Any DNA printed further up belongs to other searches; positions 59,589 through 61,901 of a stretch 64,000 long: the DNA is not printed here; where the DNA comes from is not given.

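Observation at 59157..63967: Minimal four-gene Qrc/ACIII-like respiratory module with a pentaheme subunit, closed by a strong terminator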

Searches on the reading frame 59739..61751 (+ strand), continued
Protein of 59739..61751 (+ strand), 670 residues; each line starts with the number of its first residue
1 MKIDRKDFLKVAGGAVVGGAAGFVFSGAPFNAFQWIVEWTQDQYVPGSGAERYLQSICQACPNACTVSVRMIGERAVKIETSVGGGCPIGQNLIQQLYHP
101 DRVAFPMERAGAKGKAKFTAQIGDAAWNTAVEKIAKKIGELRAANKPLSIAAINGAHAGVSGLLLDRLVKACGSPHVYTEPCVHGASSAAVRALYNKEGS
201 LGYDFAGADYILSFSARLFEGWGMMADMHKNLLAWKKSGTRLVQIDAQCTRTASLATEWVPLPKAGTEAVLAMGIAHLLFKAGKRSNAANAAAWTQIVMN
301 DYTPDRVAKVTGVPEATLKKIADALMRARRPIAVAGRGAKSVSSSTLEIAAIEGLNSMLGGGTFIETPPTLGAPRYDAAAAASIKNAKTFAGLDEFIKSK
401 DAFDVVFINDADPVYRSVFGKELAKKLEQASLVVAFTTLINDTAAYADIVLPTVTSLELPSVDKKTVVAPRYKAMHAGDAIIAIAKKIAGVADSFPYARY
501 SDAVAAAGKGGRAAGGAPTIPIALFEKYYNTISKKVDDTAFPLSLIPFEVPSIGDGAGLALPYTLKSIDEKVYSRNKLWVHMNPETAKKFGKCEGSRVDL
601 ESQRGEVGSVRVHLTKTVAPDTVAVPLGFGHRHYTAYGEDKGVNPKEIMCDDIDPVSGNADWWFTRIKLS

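Call 23: find_encoding_contigs(protein=P0025, flank=10000, max_places=1)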
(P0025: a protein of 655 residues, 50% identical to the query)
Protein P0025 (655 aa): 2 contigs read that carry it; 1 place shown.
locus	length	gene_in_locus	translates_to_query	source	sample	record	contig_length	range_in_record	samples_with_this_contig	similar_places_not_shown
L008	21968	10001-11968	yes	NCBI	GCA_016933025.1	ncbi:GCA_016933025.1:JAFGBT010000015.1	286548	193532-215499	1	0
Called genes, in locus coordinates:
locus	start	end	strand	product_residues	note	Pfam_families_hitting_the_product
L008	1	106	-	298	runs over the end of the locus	PF02091:tRNA-synt_2e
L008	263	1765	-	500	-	PF08668:HDOD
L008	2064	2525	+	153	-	PF00072:Response_reg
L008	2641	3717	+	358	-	-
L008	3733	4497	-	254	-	PF00977:His_biosynth, PF01207:Dus (faint), PF05690:ThiG (faint), PF02581:TMP-TENI (faint), PF03060:NMO (faint), PF01180:DHO_dh (faint), PF04309:G3P_antiterm (faint)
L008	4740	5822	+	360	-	PF00348:polyprenyl_synt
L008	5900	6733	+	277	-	PF04116:FA_hydroxylase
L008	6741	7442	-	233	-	-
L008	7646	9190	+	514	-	PF00990:GGDEF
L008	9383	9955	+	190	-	-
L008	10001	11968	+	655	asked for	PF00384:Molybdopterin, PF01568:Molydop_binding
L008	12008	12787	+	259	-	PF00037:Fer4 (faint), PF12797:Fer4_2 (faint), PF12837:Fer4_6 (faint), PF12838:Fer4_7 (faint), PF13183:Fer4_8 (faint), PF13187:Fer4_9 (faint), PF13237:Fer4_10 (faint), PF25160:LdpA_Fe-S-bd (faint)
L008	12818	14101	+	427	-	PF03916:NrfD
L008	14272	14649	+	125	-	PF01740:STAS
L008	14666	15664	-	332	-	PF04055:Radical_SAM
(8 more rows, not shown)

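Call 24: find_encoding_contigs(protein=P0063, flank=10000, max_places=1)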
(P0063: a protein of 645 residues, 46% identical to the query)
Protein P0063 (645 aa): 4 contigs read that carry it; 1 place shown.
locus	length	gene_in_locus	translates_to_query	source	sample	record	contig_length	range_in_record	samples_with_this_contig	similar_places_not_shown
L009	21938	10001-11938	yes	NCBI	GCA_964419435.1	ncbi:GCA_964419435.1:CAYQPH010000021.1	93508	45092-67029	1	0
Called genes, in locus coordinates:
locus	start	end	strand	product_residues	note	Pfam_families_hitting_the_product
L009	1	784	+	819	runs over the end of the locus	PF00384:Molybdopterin, PF01568:Molydop_binding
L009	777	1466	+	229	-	PF12838:Fer4_7 (faint), PF13247:Fer4_11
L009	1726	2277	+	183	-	PF02085:Cytochrom_CIII (faint), PF14522:Cytochrome_C7 (faint)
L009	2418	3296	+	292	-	PF24859:FdhE_central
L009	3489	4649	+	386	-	PF00331:Glyco_hydro_10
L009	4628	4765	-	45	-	-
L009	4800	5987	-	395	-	PF00015:MCPsignal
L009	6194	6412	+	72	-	-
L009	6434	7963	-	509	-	PF00989:PAS (faint), PF13426:PAS_9, PF08448:PAS_4 (weak), PF13426:PAS_9 (weak), PF07568:HisKA_2, PF13581:HATPase_c_2 (weak), PF02518:HATPase_c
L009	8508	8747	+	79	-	PF09720:Unstab_antitox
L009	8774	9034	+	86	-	-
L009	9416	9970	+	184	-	PF02085:Cytochrom_CIII (weak), PF14522:Cytochrome_C7 (faint)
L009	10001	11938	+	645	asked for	PF00384:Molybdopterin, PF01568:Molydop_binding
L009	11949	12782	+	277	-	PF13187:Fer4_9 (faint), PF13247:Fer4_11 (faint), PF25160:LdpA_Fe-S-bd (faint), PF12797:Fer4_2 (weak), PF12837:Fer4_6 (faint), PF13237:Fer4_10 (faint), PF00037:Fer4 (weak), PF12838:Fer4_7 (weak), +1 more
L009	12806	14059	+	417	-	PF03916:NrfD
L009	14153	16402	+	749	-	PF07228:SpoIIE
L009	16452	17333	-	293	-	PF00763:THF_DHG_CYH, PF02882:THF_DHG_CYH_C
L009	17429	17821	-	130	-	PF01541:GIY-YIG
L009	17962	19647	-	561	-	PF01268:FTHFS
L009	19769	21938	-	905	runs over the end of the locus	-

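Call 28: search_protein_families(library=ncbifam, proteins=[P0107, P0113, P0117, P0119, P0105, P0067, P0063, P0025], max_evalue=1e-20)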
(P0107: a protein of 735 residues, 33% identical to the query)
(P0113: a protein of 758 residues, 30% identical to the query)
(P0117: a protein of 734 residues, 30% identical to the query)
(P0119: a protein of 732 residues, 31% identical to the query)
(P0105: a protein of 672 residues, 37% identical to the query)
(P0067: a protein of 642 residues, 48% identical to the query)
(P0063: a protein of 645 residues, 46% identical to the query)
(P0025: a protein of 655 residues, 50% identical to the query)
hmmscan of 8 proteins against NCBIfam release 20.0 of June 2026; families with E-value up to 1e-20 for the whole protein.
P0107 (735 aa): 15 families
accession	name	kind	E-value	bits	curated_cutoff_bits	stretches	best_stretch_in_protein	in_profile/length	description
NF041783.2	mnquin_red_QrcB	equivalog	1.3e-170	568.9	440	1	1-724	1-684/695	menaquinone reductase molybdopterin-binding-like subunit QrcB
NF012032.0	PRK15488.1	equivalog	6.7e-87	292.2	694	1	1-544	1-540/759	thiosulfate reductase PhsA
TIGR01591.1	Fdh-alpha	equivalog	1e-65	222.1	666.25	1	56-373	2-318/672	formate dehydrogenase subunit alpha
NF041714.1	arsenate_red_ArrA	equivalog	1.2e-57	195.7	1600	1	49-541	47-578/848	arsenate respiratory reductase molybdopterin-containing subunit ArrA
TIGR02166.1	dmsA_ynfE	subfamily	4.4e-49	167.2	777.7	1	48-537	40-563/794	DMSO/selenate family reductase complex A subunit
TIGR03479.1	DMSO_red_II_alp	subfamily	2.4e-43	148.4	984.75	1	99-291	112-304/913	molybdopterin-dependent oxidoreductase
NF047855.1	AssmNtatRedNasC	equivalog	2.3e-39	135.3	1100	1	52-369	20-338/708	assimilatory nitrate reductase catalytic subunit NasC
NF011567.1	PRK14991.1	equivalog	1e-32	112.9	1750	0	89-152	138-200/1022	tetrathionate reductase subunit TtrA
NF041885.1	selenate_YnfE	exception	3.5e-32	111.1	1675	0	64-290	61-302/805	selenate/tellurate reductase subunit YnfE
TIGR01553.1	formate-DH-alph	equivalog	4.8e-32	110.7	814.2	1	3-292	2-302/1009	formate dehydrogenase-N subunit alpha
NF041884.1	selenate_YnfF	exception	8.4e-29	100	1650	1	90-537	88-565/798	selenate/tellurate reductase subunit YnfF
NF011566.1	PRK14990.1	exception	1.7e-25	89.2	1600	0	44-291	50-316/814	dimethylsulfoxide reductase subunit A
NF041513.1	formate_DH_Act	exception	4e-25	87.8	1400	0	51-291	41-292/1067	formate dehydrogenase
TIGR00509.1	bisC_fam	subfamily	2.7e-23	82.1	1017.55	0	234-376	198-346/772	molybdopterin guanine dinucleotide-containing S/N-oxide reductase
NF041323.1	Nitr_red_NasA_Halo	equivalog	1.7e-21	76.5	1000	0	60-372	3-310/673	assimilatory nitrate reductase NasA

P0113 (758 aa): 17 families
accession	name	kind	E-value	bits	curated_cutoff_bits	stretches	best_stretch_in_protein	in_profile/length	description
NF041783.2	mnquin_red_QrcB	equivalog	5e-161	537.3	440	1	1-747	1-684/695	menaquinone reductase molybdopterin-binding-like subunit QrcB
NF012032.0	PRK15488.1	equivalog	2e-88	297.2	694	1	1-557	1-540/759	thiosulfate reductase PhsA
NF041714.1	arsenate_red_ArrA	equivalog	2.6e-64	217.7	1600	1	3-554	3-578/848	arsenate respiratory reductase molybdopterin-containing subunit ArrA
TIGR01591.1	Fdh-alpha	equivalog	9.2e-60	202.5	666.25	1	56-385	2-318/672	formate dehydrogenase subunit alpha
TIGR02166.1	dmsA_ynfE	subfamily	7.5e-58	196.2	777.7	1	50-550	42-563/794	DMSO/selenate family reductase complex A subunit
TIGR03479.1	DMSO_red_II_alp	subfamily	1.5e-44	152.3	984.75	1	92-291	105-304/913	molybdopterin-dependent oxidoreductase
NF047855.1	AssmNtatRedNasC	equivalog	7.9e-43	146.7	1100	1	53-382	21-339/708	assimilatory nitrate reductase catalytic subunit NasC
NF041885.1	selenate_YnfE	exception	5.7e-42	143.5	1675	1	64-384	61-403/805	selenate/tellurate reductase subunit YnfE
NF041884.1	selenate_YnfF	exception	1.6e-38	132.2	1650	1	52-385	45-397/798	selenate/tellurate reductase subunit YnfF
NF011566.1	PRK14990.1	exception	4.9e-36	124.1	1600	1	51-384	57-416/814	dimethylsulfoxide reductase subunit A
NF011567.1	PRK14991.1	equivalog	1.5e-31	109.1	1750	0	91-136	140-185/1022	tetrathionate reductase subunit TtrA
TIGR01553.1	formate-DH-alph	equivalog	4.5e-31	107.5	814.2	0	3-145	2-142/1009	formate dehydrogenase-N subunit alpha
TIGR00509.1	bisC_fam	subfamily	1.1e-29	103.3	1017.55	1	117-549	65-515/772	molybdopterin guanine dinucleotide-containing S/N-oxide reductase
NF041513.1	formate_DH_Act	exception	4.1e-24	84.5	1400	0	204-294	208-295/1067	formate dehydrogenase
NF010055.0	PRK13532.1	equivalog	2.4e-22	79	904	0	49-293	39-290/830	nitrate reductase catalytic subunit NapA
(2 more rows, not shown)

P0117 (734 aa): 10 families
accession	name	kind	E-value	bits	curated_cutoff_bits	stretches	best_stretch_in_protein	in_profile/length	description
NF041783.2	mnquin_red_QrcB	equivalog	4e-155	517.8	440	1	1-723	1-684/695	menaquinone reductase molybdopterin-binding-like subunit QrcB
NF012032.0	PRK15488.1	equivalog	1.1e-90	304.7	694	1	1-542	1-540/759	thiosulfate reductase PhsA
TIGR01591.1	Fdh-alpha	equivalog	9.3e-54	182.6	666.25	1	56-688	2-640/672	formate dehydrogenase subunit alpha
NF041714.1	arsenate_red_ArrA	equivalog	7.5e-52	176.5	1600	1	46-301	44-302/848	arsenate respiratory reductase molybdopterin-containing subunit ArrA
TIGR03479.1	DMSO_red_II_alp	subfamily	5.3e-41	140.6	984.75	1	85-291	97-303/913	molybdopterin-dependent oxidoreductase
TIGR02166.1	dmsA_ynfE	subfamily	1.8e-40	138.8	777.7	1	50-374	42-396/794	DMSO/selenate family reductase complex A subunit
NF047855.1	AssmNtatRedNasC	equivalog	1.3e-37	129.4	1100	1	51-346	19-313/708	assimilatory nitrate reductase catalytic subunit NasC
NF011567.1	PRK14991.1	equivalog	1.8e-28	98.8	1750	0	88-160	136-207/1022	tetrathionate reductase subunit TtrA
NF041885.1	selenate_YnfE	exception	4e-26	91.1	1675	1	91-334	91-363/805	selenate/tellurate reductase subunit YnfE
NF041884.1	selenate_YnfF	exception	7.8e-24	83.6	1650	0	53-301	46-305/798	selenate/tellurate reductase subunit YnfF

P0119 (732 aa): 9 families
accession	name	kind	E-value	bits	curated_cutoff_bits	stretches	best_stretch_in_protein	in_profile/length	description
NF041783.2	mnquin_red_QrcB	equivalog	4.5e-157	524.2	440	1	1-726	1-689/695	menaquinone reductase molybdopterin-binding-like subunit QrcB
NF012032.0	PRK15488.1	equivalog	7.3e-80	268.9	694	1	1-547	1-542/759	thiosulfate reductase PhsA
TIGR01591.1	Fdh-alpha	equivalog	7.3e-59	199.5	666.25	1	60-372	2-316/672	formate dehydrogenase subunit alpha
NF041714.1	arsenate_red_ArrA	equivalog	3.5e-45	154.4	1600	1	40-519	32-555/848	arsenate respiratory reductase molybdopterin-containing subunit ArrA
NF047855.1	AssmNtatRedNasC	equivalog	1.1e-39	136.3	1100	1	57-369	21-338/708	assimilatory nitrate reductase catalytic subunit NasC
TIGR03479.1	DMSO_red_II_alp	subfamily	3.9e-31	108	984.75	0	96-284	105-297/913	molybdopterin-dependent oxidoreductase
TIGR02166.1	dmsA_ynfE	subfamily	3.2e-30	104.9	777.7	1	57-538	45-563/794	DMSO/selenate family reductase complex A subunit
NF041323.1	Nitr_red_NasA_Halo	equivalog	1.1e-24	87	1000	0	64-368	3-306/673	assimilatory nitrate reductase NasA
TIGR01553.1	formate-DH-alph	equivalog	7.6e-23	80.2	814.2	1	3-281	2-291/1009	formate dehydrogenase-N subunit alpha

P0105 (672 aa): 6 families
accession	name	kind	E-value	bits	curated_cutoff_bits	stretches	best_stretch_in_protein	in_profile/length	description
NF041783.2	mnquin_red_QrcB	equivalog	6e-76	256.1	440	1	4-671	3-692/695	menaquinone reductase molybdopterin-binding-like subunit QrcB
NF012032.0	PRK15488.1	equivalog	2.6e-42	144.8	694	1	3-363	2-352/759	thiosulfate reductase PhsA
TIGR01591.1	Fdh-alpha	equivalog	1.9e-30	105.6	666.25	0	57-349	1-294/672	formate dehydrogenase subunit alpha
TIGR02166.1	dmsA_ynfE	subfamily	2.1e-25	88.9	777.7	0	4-286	1-287/794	DMSO/selenate family reductase complex A subunit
TIGR03479.1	DMSO_red_II_alp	subfamily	2.6e-24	85.4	984.75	0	87-288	105-297/913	molybdopterin-dependent oxidoreductase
NF047855.1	AssmNtatRedNasC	equivalog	4.9e-22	78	1100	0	82-336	57-306/708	assimilatory nitrate reductase catalytic subunit NasC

P0067 (642 aa): 7 families
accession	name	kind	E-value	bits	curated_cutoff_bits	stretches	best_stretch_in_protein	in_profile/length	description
NF041783.2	mnquin_red_QrcB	equivalog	8.2e-89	298.6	440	1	17-642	12-693/695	menaquinone reductase molybdopterin-binding-like subunit QrcB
NF012032.0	PRK15488.1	equivalog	2.3e-56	191.2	694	1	45-373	34-374/759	thiosulfate reductase PhsA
TIGR01591.1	Fdh-alpha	equivalog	9.4e-36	123.1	666.25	1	58-331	2-292/672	formate dehydrogenase subunit alpha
NF041714.1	arsenate_red_ArrA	equivalog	2.1e-32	112.2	1600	1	6-266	5-280/848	arsenate respiratory reductase molybdopterin-containing subunit ArrA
TIGR02166.1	dmsA_ynfE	subfamily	4.8e-30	104.3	777.7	0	25-272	18-289/794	DMSO/selenate family reductase complex A subunit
NF047855.1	AssmNtatRedNasC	equivalog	2e-23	82.6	1100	0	227-361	208-344/708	assimilatory nitrate reductase catalytic subunit NasC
TIGR03479.1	DMSO_red_II_alp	subfamily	4e-23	81.4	984.75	0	85-272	103-297/913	molybdopterin-dependent oxidoreductase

P0063 (645 aa): 7 families
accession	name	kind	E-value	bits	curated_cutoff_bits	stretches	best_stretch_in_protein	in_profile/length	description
NF041783.2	mnquin_red_QrcB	equivalog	5.9e-90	302.4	440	1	4-645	3-693/695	menaquinone reductase molybdopterin-binding-like subunit QrcB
NF012032.0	PRK15488.1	equivalog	9.4e-46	156.2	694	1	37-328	29-330/759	thiosulfate reductase PhsA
TIGR01591.1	Fdh-alpha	equivalog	1.5e-38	132.4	666.25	1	61-327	5-287/672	formate dehydrogenase subunit alpha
NF041714.1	arsenate_red_ArrA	equivalog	3.7e-31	108.1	1600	1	49-266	45-280/848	arsenate respiratory reductase molybdopterin-containing subunit ArrA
TIGR02166.1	dmsA_ynfE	subfamily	3.2e-26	91.6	777.7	0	95-270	97-287/794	DMSO/selenate family reductase complex A subunit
NF047855.1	AssmNtatRedNasC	equivalog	1.3e-25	89.8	1100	0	82-328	57-313/708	assimilatory nitrate reductase catalytic subunit NasC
TIGR03479.1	DMSO_red_II_alp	subfamily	8.2e-23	80.4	984.75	0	93-274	111-299/913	molybdopterin-dependent oxidoreductase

P0025 (655 aa): 7 families
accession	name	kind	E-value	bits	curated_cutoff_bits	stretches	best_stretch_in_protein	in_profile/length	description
NF041783.2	mnquin_red_QrcB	equivalog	2.7e-84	283.7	440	1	4-655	3-693/695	menaquinone reductase molybdopterin-binding-like subunit QrcB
NF012032.0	PRK15488.1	equivalog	2.9e-46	157.9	694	1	4-348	3-354/759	thiosulfate reductase PhsA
TIGR01591.1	Fdh-alpha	equivalog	1e-36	126.3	666.25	1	57-350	1-312/672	formate dehydrogenase subunit alpha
NF041714.1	arsenate_red_ArrA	equivalog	1.6e-32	112.6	1600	0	49-268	45-279/848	arsenate respiratory reductase molybdopterin-containing subunit ArrA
TIGR02166.1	dmsA_ynfE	subfamily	1.2e-24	86.4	777.7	0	51-270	41-284/794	DMSO/selenate family reductase complex A subunit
NF047855.1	AssmNtatRedNasC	equivalog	5.2e-23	81.2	1100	0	223-361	201-345/708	assimilatory nitrate reductase catalytic subunit NasC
TIGR03479.1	DMSO_red_II_alp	subfamily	1.4e-22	79.6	984.75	0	85-270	103-292/913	molybdopterin-dependent oxidoreductase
